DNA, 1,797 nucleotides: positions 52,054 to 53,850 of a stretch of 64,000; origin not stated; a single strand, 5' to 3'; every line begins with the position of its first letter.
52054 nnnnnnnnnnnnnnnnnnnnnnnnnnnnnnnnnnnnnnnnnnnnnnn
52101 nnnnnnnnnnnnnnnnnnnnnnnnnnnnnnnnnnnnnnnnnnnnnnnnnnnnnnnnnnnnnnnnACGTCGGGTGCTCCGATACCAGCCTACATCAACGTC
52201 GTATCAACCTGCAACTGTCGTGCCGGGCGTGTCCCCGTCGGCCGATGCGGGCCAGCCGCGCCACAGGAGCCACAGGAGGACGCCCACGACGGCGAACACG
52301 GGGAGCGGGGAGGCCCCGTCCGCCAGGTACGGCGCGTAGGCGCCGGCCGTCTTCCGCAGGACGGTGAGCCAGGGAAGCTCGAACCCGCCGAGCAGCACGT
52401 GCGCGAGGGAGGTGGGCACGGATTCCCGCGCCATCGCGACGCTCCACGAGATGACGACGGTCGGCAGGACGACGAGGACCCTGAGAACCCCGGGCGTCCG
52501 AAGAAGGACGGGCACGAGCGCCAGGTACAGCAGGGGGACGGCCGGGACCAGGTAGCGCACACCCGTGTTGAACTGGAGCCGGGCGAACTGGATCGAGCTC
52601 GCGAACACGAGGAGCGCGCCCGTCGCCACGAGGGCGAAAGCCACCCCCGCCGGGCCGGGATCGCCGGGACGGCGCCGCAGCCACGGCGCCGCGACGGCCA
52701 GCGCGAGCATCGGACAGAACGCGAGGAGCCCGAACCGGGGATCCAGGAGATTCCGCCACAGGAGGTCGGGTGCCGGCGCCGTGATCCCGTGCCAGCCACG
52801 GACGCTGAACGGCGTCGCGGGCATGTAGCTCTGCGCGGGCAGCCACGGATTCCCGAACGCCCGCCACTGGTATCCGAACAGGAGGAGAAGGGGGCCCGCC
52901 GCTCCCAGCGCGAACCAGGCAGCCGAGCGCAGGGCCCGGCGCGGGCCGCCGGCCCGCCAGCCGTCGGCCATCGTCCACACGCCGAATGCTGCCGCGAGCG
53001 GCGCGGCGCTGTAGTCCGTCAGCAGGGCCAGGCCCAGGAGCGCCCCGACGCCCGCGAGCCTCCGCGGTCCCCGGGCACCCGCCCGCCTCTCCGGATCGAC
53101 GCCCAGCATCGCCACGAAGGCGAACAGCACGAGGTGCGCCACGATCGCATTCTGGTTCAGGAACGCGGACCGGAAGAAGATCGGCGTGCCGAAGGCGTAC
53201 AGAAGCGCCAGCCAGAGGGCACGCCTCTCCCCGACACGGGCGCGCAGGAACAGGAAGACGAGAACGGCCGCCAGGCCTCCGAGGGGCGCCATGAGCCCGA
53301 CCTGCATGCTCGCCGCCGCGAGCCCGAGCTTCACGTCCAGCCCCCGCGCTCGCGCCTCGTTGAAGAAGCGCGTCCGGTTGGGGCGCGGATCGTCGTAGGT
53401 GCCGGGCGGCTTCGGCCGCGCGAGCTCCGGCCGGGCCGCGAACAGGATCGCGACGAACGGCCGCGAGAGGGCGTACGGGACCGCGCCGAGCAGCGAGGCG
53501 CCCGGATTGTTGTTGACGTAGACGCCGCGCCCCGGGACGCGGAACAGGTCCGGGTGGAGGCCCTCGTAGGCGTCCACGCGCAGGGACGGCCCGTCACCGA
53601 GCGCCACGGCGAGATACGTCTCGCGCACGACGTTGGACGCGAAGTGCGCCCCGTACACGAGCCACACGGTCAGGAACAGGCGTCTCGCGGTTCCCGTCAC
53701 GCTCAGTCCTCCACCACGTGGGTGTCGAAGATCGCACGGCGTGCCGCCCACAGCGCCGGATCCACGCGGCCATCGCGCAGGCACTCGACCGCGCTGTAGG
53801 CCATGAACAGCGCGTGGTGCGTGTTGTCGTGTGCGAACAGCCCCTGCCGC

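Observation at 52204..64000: Unusual density of GT-C-fold (ArnT/PMT-like) membrane glycosyltransferases together with three DPM1-like polyprenyl-P-sugar synthases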

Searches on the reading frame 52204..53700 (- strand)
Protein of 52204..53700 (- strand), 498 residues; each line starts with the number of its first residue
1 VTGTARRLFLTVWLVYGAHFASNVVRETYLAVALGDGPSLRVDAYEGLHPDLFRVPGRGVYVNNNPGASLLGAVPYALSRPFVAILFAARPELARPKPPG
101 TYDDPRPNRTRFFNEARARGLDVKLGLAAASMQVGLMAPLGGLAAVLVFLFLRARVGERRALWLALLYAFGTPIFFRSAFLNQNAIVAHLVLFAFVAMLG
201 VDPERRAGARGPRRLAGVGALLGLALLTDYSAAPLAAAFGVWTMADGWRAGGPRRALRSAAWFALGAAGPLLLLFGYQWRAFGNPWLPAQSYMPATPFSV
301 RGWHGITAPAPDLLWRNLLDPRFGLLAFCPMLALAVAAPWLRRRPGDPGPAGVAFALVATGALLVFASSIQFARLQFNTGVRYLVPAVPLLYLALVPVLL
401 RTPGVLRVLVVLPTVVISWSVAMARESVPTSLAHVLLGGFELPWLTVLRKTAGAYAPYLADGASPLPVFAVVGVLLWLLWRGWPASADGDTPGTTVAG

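Call 5: search_protein_families(library=pfam, proteins=[window:52204-53700:-], max_evalue=0.01)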
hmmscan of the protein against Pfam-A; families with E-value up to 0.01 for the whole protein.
window:52204-53700:- (498 aa): 1 family
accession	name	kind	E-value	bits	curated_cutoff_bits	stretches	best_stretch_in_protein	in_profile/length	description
PF13231.12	PMT_2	-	7.3e-05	23.5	26.1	1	141-249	32-135/160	Dolichyl-phosphate-mannose-protein mannosyltransferase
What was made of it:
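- Checked: C2 (52204-53700): PMT_2 23.5 bits, below threshold (call 5).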

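Call 6: search_protein_families(library=ncbifam, proteins=[window:52204-53700:-], max_evalue=0.01)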
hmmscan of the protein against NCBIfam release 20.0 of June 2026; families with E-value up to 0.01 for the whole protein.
window:52204-53700:- (498 aa): 2 families
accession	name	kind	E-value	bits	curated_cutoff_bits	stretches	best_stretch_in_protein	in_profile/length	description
NF047440.1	LA3751_2_3_fam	subfamily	1.1e-08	34.4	200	1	144-425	110-383/460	LA_3751/LA_3752 family putative glycosyltransferase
TIGR03663.1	TIGR03663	subfamily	0.00027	20.1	126.25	1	137-248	76-183/435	flippase activity-associated protein Agl23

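Call 28: find_homologous_proteins(query=window:52204-53700:-, max_evalue=0.00001)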
Query window:52204-53700:- (498 aa): 577 proteins with E <= 0.00001 among 8000 candidates; the best 120 are listed.
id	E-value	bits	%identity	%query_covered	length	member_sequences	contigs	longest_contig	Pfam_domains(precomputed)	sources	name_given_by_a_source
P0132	0.0e+0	1088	100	100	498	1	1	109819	-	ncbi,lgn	ncbi:MAG: hypothetical protein ACE5HF_00925 [Gemmatimonadota bacterium]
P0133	4.9e-264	895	84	94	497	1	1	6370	PF13231.13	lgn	-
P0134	3.6e-205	701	70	97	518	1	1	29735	-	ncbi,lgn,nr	ncbi:MAG TPA: hypothetical protein VNK43_06495 [Gemmatimonadales bacterium]|nr:hypothetical protein 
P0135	1.2e-201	689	68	96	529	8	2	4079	-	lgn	-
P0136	7.7e-197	673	65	99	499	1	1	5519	-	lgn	-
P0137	1.5e-196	672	65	97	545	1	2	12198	-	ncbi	-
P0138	2.6e-196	671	66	96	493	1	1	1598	-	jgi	jgi:hypothetical protein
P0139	1.2e-195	669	64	97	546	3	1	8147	-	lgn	-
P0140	1.3e-195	669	65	98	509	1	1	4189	-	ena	-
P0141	8.8e-195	666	63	97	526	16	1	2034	-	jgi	jgi:hypothetical protein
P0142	9.1e-195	666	64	96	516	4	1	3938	-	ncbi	-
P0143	1.2e-194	666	65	95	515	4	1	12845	-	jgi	jgi:hypothetical protein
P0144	1.6e-194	666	65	98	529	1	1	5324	PF13231.13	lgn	-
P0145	1.8e-194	665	64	98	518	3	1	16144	-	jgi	-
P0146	5.4e-194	664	64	98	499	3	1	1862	-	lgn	-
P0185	2.7e-187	642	63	98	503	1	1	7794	PF13231.13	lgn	-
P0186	3.3e-187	641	65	96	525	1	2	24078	PF13231.13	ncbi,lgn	ncbi:MAG: glycosyltransferase family 39 protein [Longimicrobiales bacterium]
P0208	4.0e-183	628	64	95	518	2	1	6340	PF13231.13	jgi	jgi:hypothetical protein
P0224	7.2e-181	621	62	96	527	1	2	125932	-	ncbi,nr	ncbi:MAG: DUF2079 domain-containing protein [Gemmatimonadetes bacterium]|nr:DUF2079 domain-containin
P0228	1.0e-180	620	63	96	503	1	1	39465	PF13231.13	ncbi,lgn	ncbi:MAG: glycosyltransferase family 39 protein [Gemmatimonadaceae bacterium]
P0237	6.6e-180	617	61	98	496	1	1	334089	-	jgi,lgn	jgi:hypothetical protein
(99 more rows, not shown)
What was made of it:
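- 52204..53700 (-): C2: an ArnT-like GT-C glycosyltransferase, highly conserved across Gemmatimonadota. It has 577 homologues; the 120 listed are 58-84% identical (call 28).
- C2 is far more conserved than decoration enzymes usually are (the 120 listed of 577 homologues are 58-84% identical, call 28). C2 is unusually conserved (the 120 listed of 577 homologues are 58-84% identical, call 28).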

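Call 44: predict_structure(alignment_id=A3)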
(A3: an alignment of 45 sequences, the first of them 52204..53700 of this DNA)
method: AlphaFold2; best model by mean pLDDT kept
length: 498 residues; sequences in the alignment: 45
mean_pLDDT: 89.7   pTM: 0.92
mean pLDDT of the five models: 89.7, 88.0, 87.6, 85.6, 84.4
residues with pLDDT >= 90: 344; 70-90: 121; 50-70: 26; < 50: 7
segments of 3 or more residues with pLDDT < 50: 493-498
pLDDT, mean of each block of 10 residues (from residue 1): 90 95 88 95 91 88 93 98 97 92 82 92 94 97 98 94 97 88 95 96 71 96 97 97 95 97 98 95 85 67 82 92 92 96 83 96 94 71 87 97 96 95 90 91 86 78 89 96 65 44
secondary structure, 60 per line:
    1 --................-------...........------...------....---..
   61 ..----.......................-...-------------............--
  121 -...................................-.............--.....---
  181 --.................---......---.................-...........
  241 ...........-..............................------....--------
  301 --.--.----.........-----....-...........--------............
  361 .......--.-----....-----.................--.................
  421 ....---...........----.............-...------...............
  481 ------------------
elements in order: H3-18 H26-36 E52-55 E59-62 H67-89 H107-118 H122-156 H158-170 H173-177 H183-199 H203-208 H212-228 H230-251 H253-282 H289-292 H311-319 H325-328 H330-340 H349-367 H376-379 H385-401 H404-424 H428-438 H443-455 H466-480
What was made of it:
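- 52204..53700 (-): AF2 pLDDT 89.7 (call 44).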

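Call 51: fold_search(model_id=the predicted structure, library=pdb)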
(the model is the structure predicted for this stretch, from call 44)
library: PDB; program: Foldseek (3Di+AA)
matches with E <= 10: 191; with E <= 0.001: 2
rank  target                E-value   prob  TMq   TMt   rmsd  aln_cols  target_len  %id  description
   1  5f15                  2.4e-04  1.00  0.51  0.47  10.4       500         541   17  Crystal Structure of ArnT from Cupriavidus metallidurans bound to Undecaprenyl phosphate (released 2016-02-17)
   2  5ezm                  5.3e-04  1.00  0.47  0.44  10.5       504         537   16  Crystal Structure of ArnT from Cupriavidus metallidurans in the apo state (released 2016-02-17)
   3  9i5k_A                2.0e-03  1.00  0.46  0.47  10.4       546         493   13  Structure of the Chaetomium thermophilum Pmt4 homodimer (C2 symmetry) (released 2025-12-24)
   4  7e9s_A                2.2e-03  1.00  0.39  0.25  10.8       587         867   13  Archaeal oligosaccharyltransferase AglB from Archaeoglobus fulgidus in complex with an inhibitory peptide and a dolich (released 2021-09-08)
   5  3wak                  3.3e-03  1.00  0.39  0.26  11.2       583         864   13  Crystal structure of the Archaeoglobus fulgidus oligosaccharyltransferase (O29867_ARCFU) in the apo form (released 2013-10-30)
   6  9s6u_A                8.4e-03  1.00  0.45  0.42   7.1       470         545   12  Ternary cryo-EM structure of human ALG9 with Dol25-PP-GlcNAc2Man8, Dol25-P-Man and Fab (released 2026-03-18)
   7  3rce_A                1.2e-02  0.99  0.37  0.29  10.6       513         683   12  Bacterial oligosaccharyltransferase PglB (released 2011-06-15)
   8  9e6i_B                1.2e-02  1.00  0.35  0.25   8.8       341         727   15  Cryo-EM structure of Saccharomyces cerevisiae Pmt4-Ccw5 complex (released 2025-10-15)
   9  6p25_A                1.5e-02  1.00  0.34  0.24  10.2       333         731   14  Structure of S. cerevisiae protein O-mannosyltransferase Pmt1-Pmt2 complex bound to the sugar donor and a peptide acce (released 2019-07-10)
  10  9e61_A                1.5e-02  1.00  0.34  0.25   7.0       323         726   14  Cryo-EM structure of Saccharomyces cerevisiae Pmt4 apo form (released 2025-10-15)
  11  7oci_F                1.6e-02  1.00  0.43  0.35  11.4       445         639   12  Cryo-EM structure of yeast Ost6p containing oligosaccharyltransferase complex (released 2022-02-16)
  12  9e61_B                1.6e-02  1.00  0.34  0.25   9.4       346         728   14  Cryo-EM structure of Saccharomyces cerevisiae Pmt4 apo form (released 2025-10-15)
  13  8age_A                1.7e-02  1.00  0.45  0.36  11.2       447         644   11  Structure of yeast oligosaccharylransferase complex with acceptor peptide bound (released 2022-12-07)
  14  5gmy_A                1.7e-02  0.99  0.39  0.26  13.6       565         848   15  Crystal structure of the Archaeoglobus fulgidus oligosaccharyltransferase (O29867_ARCFU) tethered with an acceptor pep (released 2017-02-01)
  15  6p25_B                1.8e-02  1.00  0.32  0.24  10.7       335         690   12  Structure of S. cerevisiae protein O-mannosyltransferase Pmt1-Pmt2 complex bound to the sugar donor and a peptide acce (released 2019-07-10)
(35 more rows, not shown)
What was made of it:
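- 52204..53700 (-): The best 34 Foldseek PDB matches are all GT-C, best ArnT 5f15 at E 2.4e-4 (call 51).
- On GT-C fold glycosyltransferases (PMT_2/ArnT-like; Pfam clan of PF13231): For C2, the best 34 PDB matches are all GT-C, led by ArnT at E 2.4e-4 and TM 0.51 (call 51).
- Checked: Its AF2 model (pLDDT 89.7, pTM 0.92, call 44) has GT-C enzymes as its best 34 PDB matches, led by ArnT 5f15 (E 2.4e-4, TM 0.51/0.47) (call 51).
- C2's best solved match is ArnT (call 51).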

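Call 60: find_encoding_contigs(protein=P0237, flank=10000, max_places=1)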
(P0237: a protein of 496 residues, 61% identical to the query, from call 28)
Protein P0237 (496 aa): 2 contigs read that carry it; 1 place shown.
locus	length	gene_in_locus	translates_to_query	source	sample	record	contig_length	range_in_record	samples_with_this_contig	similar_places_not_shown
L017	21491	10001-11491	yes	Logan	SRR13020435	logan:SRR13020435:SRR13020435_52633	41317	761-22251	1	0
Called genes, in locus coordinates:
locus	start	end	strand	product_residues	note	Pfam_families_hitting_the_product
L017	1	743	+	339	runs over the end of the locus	PF01073:3Beta_HSD, PF01370:Epimerase, PF02719:Polysacc_synt_2 (weak), PF04321:RmlD_sub_bind (weak), PF05368:NmrA, PF16363:GDP_Man_Dehyd, PF13460:NAD_binding_10, PF07993:NAD_binding_4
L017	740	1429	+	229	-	PF00535:Glycos_transf_2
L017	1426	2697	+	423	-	PF08421:Methyltransf_13, PF13489:Methyltransf_23, PF08484:Methyltransf_14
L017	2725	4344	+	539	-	-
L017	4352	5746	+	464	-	PF17189:Glyco_hydro_30C (weak)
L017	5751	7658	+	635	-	-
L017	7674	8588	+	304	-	PF00535:Glycos_transf_2, PF13641:Glyco_tranf_2_3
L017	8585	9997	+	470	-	PF01266:DAO, PF13450:NAD_binding_8, PF01593:Amino_oxidase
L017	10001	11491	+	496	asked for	-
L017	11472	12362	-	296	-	PF01040:UbiA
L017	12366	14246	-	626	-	PF00884:Sulfatase, PF01663:Phosphodiest, PF02995:DUF229 (faint)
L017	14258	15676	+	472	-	PF01943:Polysacc_synt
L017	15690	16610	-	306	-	PF00535:Glycos_transf_2 (faint)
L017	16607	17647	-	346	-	PF01408:GFO_IDH_MocA, PF22725:GFO_IDH_MocA_C3, PF02894:GFO_IDH_MocA_C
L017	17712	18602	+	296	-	PF00535:Glycos_transf_2 (weak)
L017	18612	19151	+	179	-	PF04307:YdjM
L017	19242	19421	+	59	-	-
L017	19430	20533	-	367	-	PF00685:Sulfotransfer_1, PF13469:Sulfotransfer_3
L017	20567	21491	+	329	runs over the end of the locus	PF01073:3Beta_HSD, PF01370:Epimerase, PF02719:Polysacc_synt_2, PF04321:RmlD_sub_bind, PF16363:GDP_Man_Dehyd, PF07993:NAD_binding_4 (weak)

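Call 61: find_encoding_contigs(protein=P0224, flank=10000, max_places=1)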
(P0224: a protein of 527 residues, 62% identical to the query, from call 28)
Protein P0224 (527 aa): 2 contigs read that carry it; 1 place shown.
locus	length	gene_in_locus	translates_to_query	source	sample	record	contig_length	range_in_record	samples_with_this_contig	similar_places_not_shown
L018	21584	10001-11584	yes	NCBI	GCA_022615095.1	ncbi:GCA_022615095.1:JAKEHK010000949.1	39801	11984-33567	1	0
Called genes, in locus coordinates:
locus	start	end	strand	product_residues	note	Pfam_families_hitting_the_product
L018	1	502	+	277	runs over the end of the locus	PF00483:NTP_transferase, PF12804:NTP_transf_3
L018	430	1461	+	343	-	PF01370:Epimerase, PF02719:Polysacc_synt_2, PF04321:RmlD_sub_bind, PF01073:3Beta_HSD, PF07993:NAD_binding_4, PF16363:GDP_Man_Dehyd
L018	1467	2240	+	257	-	PF02811:PHP, PF13263:PHP_C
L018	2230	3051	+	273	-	PF00535:Glycos_transf_2, PF13641:Glyco_tranf_2_3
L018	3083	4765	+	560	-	PF13231:PMT_2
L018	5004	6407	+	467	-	PF01266:DAO, PF01494:FAD_binding_3 (faint), PF01593:Amino_oxidase, PF12831:FAD_oxidored (faint), PF13450:NAD_binding_8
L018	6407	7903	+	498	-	PF02366:PMT (weak), PF13231:PMT_2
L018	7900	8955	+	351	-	PF00535:Glycos_transf_2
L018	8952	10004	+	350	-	PF03706:LPG_synthase_TM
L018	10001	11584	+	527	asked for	-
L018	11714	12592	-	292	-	PF01209:Ubie_methyltran, PF13847:Methyltransf_31, PF08241:Methyltransf_11, PF08242:Methyltransf_12, PF13649:Methyltransf_25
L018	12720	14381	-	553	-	PF17874:TPR_MalT (faint), PF13424:TPR_12 (weak), PF08281:Sigma70_r4_2 (weak), PF00196:GerE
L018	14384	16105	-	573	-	PF13231:PMT_2, PF02366:PMT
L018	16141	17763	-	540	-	-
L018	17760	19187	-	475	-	PF01943:Polysacc_synt, PF13440:Polysacc_synt_3, PF03023:MurJ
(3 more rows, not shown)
